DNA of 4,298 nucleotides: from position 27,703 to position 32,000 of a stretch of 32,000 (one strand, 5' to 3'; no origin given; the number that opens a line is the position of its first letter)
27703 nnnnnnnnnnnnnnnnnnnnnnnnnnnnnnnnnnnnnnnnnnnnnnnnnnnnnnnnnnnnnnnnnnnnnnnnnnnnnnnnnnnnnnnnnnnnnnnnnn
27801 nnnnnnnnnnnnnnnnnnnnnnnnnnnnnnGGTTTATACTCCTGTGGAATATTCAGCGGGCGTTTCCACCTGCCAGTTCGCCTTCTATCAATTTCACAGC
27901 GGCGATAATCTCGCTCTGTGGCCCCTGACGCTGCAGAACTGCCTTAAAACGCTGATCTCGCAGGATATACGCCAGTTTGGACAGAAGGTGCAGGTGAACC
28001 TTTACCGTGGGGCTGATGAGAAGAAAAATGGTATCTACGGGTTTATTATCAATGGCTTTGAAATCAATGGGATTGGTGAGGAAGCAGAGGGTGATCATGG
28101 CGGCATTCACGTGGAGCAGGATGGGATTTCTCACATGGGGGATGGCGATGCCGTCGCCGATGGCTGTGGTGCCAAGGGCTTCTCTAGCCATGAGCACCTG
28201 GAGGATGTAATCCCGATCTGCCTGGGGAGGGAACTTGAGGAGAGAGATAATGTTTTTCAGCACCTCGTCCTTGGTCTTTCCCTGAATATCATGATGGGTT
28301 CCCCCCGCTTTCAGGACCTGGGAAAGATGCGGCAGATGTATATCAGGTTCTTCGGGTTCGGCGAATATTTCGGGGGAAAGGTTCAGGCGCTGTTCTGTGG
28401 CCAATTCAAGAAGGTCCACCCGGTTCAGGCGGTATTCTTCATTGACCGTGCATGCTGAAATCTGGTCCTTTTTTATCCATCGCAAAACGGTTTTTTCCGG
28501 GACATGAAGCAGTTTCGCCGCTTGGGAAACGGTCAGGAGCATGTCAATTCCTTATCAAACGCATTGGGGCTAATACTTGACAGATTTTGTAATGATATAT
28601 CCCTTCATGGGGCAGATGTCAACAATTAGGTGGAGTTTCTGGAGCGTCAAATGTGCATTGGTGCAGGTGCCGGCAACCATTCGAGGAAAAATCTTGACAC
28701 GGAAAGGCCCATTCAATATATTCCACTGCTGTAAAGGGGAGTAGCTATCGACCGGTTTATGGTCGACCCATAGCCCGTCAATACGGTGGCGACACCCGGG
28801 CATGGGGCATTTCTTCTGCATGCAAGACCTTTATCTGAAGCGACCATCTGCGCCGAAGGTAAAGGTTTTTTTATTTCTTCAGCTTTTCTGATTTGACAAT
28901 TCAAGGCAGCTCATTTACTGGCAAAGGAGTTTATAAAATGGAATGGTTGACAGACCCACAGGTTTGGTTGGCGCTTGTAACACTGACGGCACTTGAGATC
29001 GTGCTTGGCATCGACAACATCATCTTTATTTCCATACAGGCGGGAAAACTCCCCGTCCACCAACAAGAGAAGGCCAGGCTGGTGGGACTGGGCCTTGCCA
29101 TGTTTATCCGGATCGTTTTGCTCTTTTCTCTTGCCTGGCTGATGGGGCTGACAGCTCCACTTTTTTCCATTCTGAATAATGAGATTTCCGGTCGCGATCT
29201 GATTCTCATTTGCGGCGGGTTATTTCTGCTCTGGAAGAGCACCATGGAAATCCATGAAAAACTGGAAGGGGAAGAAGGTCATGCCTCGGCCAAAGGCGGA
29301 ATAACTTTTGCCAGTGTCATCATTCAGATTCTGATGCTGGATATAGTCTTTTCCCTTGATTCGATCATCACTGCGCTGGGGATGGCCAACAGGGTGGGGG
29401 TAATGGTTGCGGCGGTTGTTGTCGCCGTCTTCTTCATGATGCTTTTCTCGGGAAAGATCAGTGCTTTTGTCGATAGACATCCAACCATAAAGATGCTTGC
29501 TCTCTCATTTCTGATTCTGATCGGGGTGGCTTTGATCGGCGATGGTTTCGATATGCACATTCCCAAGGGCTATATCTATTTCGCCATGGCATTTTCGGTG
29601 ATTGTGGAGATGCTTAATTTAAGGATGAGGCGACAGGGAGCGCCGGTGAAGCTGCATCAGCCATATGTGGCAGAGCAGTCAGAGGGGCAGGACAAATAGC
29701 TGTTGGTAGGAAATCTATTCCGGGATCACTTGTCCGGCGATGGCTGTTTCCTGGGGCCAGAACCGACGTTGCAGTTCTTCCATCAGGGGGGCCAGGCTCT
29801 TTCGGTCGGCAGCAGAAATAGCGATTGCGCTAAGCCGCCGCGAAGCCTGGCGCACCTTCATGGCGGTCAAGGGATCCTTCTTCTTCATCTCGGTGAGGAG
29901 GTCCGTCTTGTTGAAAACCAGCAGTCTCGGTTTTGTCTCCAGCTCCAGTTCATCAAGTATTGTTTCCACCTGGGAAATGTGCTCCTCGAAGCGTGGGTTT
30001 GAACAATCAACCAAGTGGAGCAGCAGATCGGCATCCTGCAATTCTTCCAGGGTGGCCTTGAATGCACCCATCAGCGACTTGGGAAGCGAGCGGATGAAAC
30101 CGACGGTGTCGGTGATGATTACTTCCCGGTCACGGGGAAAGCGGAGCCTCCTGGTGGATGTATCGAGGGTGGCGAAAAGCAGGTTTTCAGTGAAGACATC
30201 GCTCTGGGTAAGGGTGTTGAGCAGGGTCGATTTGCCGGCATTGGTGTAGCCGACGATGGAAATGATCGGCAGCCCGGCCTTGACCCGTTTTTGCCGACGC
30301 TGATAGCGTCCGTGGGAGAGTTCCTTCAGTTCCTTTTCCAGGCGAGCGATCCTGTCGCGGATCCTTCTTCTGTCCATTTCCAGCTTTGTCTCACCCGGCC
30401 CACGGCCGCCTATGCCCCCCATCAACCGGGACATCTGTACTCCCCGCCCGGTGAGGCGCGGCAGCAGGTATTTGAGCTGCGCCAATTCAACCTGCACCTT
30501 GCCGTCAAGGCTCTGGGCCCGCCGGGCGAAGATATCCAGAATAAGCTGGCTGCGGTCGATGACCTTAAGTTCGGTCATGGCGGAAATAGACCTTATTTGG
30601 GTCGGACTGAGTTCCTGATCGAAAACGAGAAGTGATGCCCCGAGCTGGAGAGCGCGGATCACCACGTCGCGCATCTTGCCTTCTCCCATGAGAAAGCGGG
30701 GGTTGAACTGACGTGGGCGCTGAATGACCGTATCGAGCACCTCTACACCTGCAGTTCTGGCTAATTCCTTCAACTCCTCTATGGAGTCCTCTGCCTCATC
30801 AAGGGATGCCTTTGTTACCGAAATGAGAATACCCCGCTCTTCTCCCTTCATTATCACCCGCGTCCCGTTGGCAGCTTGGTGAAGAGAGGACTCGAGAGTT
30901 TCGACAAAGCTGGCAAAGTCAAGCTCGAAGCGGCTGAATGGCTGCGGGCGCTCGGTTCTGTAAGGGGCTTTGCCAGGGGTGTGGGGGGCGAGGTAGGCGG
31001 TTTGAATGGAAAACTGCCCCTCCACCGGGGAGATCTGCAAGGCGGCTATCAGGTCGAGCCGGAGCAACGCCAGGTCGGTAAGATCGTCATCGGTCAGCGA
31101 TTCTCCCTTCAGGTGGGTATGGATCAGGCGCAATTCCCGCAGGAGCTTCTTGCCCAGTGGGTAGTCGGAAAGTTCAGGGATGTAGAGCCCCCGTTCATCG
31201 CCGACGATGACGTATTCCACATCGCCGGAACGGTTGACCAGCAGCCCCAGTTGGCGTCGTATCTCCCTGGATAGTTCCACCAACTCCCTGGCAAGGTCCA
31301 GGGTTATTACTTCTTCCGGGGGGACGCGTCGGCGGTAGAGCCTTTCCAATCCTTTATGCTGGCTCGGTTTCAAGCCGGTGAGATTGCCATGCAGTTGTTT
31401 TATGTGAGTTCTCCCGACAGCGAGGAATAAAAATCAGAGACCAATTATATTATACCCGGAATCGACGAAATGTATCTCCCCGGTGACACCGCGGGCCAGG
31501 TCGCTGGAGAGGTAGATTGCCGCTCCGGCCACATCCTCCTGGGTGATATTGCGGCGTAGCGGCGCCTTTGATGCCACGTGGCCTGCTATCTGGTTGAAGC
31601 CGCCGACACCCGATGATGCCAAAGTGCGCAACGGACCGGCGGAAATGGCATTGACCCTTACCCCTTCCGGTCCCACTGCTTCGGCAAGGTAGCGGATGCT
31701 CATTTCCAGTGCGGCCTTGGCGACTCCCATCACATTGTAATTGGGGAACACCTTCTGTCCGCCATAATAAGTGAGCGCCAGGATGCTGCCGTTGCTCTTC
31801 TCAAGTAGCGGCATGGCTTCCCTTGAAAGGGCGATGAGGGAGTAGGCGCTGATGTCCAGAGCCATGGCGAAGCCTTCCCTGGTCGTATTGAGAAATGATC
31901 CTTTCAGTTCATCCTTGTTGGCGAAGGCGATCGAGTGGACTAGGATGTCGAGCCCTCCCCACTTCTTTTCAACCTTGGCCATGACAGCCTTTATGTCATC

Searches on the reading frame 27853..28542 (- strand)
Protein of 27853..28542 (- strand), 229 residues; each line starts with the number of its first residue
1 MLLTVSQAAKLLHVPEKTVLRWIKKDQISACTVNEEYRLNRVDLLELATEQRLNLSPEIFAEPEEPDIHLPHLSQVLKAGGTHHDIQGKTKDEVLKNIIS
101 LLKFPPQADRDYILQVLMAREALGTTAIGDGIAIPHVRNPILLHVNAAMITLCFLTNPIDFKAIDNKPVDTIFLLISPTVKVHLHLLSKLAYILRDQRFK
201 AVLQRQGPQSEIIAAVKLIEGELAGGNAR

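Call 23: search_protein_families(library=pfam, proteins=[window:27853-28542:-], max_evalue=1)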
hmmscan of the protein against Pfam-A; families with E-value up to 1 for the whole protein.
window:27853-28542:- (229 aa): 8 families
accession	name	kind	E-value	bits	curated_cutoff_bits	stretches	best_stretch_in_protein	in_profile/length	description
PF00359.27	PTS_EIIA_2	-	3.7e-30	105.2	27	1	77-216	3-141/144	Phosphoenolpyruvate-dependent sugar phosphotransferase system, EIIA 2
PF12728.13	HTH_17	-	1.4e-10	41.7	27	1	2-52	1-51/51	Helix-turn-helix domain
PF13384.12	HTH_23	-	0.0012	19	24.6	1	3-24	18-39/50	Homeodomain-like domain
PF00376.29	MerR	-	0.0099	16.1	28.2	1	4-30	1-27/38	MerR family regulatory protein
PF13518.12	HTH_28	-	0.027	15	25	1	4-25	14-35/52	Helix-turn-helix domain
PF13542.12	HTH_Tnp_ISL3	-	0.09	12.7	27.4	1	4-24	28-48/51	Helix-turn-helix domain of transposase family ISL3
PF01710.22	HTH_Tnp_IS630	-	0.11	13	21.3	1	5-47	21-61/119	Transposase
PF13551.12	HTH_29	-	0.11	13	28.1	1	4-24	14-34/64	Winged helix-turn helix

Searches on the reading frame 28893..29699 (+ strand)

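Call 23: search_protein_families(library=pfam, proteins=[window:28893-29699:+], max_evalue=1)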
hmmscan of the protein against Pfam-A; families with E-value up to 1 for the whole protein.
window:28893-29699:+ (268 aa): 2 families
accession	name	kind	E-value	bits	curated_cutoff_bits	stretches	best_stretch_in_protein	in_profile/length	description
PF03741.22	TerC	-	1.2e-46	159.1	27.8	1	30-215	2-175/178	Integral membrane protein TerC family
PF09843.14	DUF2070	-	0.36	9.5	30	1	144-266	73-202/561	Predicted membrane protein (DUF2070)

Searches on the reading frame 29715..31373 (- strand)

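Call 23: search_protein_families(library=pfam, proteins=[window:29715-31373:-], max_evalue=1)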
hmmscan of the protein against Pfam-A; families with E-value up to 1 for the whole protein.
window:29715-31373:- (552 aa): 26 families (the best 25 are shown)
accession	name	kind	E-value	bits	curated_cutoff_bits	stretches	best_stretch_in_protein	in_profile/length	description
PF16360.10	GTP-bdg_M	-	1.2e-29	103.1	29.5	1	285-363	1-79/79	GTP-binding GTPase Middle Region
PF13167.11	GTP-bdg_N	-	7.9e-29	100.5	25.4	1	195-283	1-89/89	GTP-binding GTPase N-terminal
PF01926.29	MMR_HSR1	-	2.9e-22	79.4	21.9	1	371-489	2-113/113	50S ribosome-binding GTPase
PF03193.22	RsgA_GTPase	-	2e-08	34.7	30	2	369-426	107-168/174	RsgA GTPase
PF00025.27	Arf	-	4.5e-08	33.2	22.3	1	371-535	17-171/174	ADP-ribosylation factor family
PF02421.24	FeoB_N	-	4.2e-06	26.8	27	1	371-500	3-125/156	Ferrous iron transport protein B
PF00350.29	Dynamin_N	-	9.8e-05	22.9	27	1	371-396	1-26/168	Dynamin family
PF00009.33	GTP_EFTU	-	0.00025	21.1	26.5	1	443-536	88-184/188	Elongation factor Tu GTP binding domain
PF02492.25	cobW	-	0.0004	20.4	20.7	1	414-501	82-164/180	CobW/HypB/UreG, nucleotide-binding domain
PF00503.26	G-alpha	-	0.012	15.2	48.8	1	456-504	226-274/333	G-protein alpha subunit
PF00005.33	ABC_tran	-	0.016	16.2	25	1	370-414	13-58/137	ABC transporter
PF05008.21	V-SNARE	-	0.02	15.8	25.9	1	146-208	5-62/92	Vesicle transport v-SNARE protein N-terminus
PF13173.12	AAA_14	-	0.02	15.3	27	1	370-409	4-43/129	AAA domain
PF13191.12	AAA_16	-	0.039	14.9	32.6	1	362-499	17-150/167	AAA ATPase domain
PF00071.28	Ras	-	0.044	13.8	21.6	1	373-536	4-158/162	Ras family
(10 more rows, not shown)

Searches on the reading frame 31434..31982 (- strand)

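Call 23: search_protein_families(library=pfam, proteins=[window:31434-31982:-], max_evalue=1)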
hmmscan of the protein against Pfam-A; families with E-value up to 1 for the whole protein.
window:31434-31982:- (182 aa): 2 families
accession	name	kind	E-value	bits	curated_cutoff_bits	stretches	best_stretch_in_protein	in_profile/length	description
PF13561.12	adh_short_C2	-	4.8e-66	223.2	27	1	2-178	63-236/236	Enoyl-(Acyl carrier protein) reductase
PF00106.31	adh_short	-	6.4e-14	52.3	26.6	1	1-121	68-185/195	short chain dehydrogenase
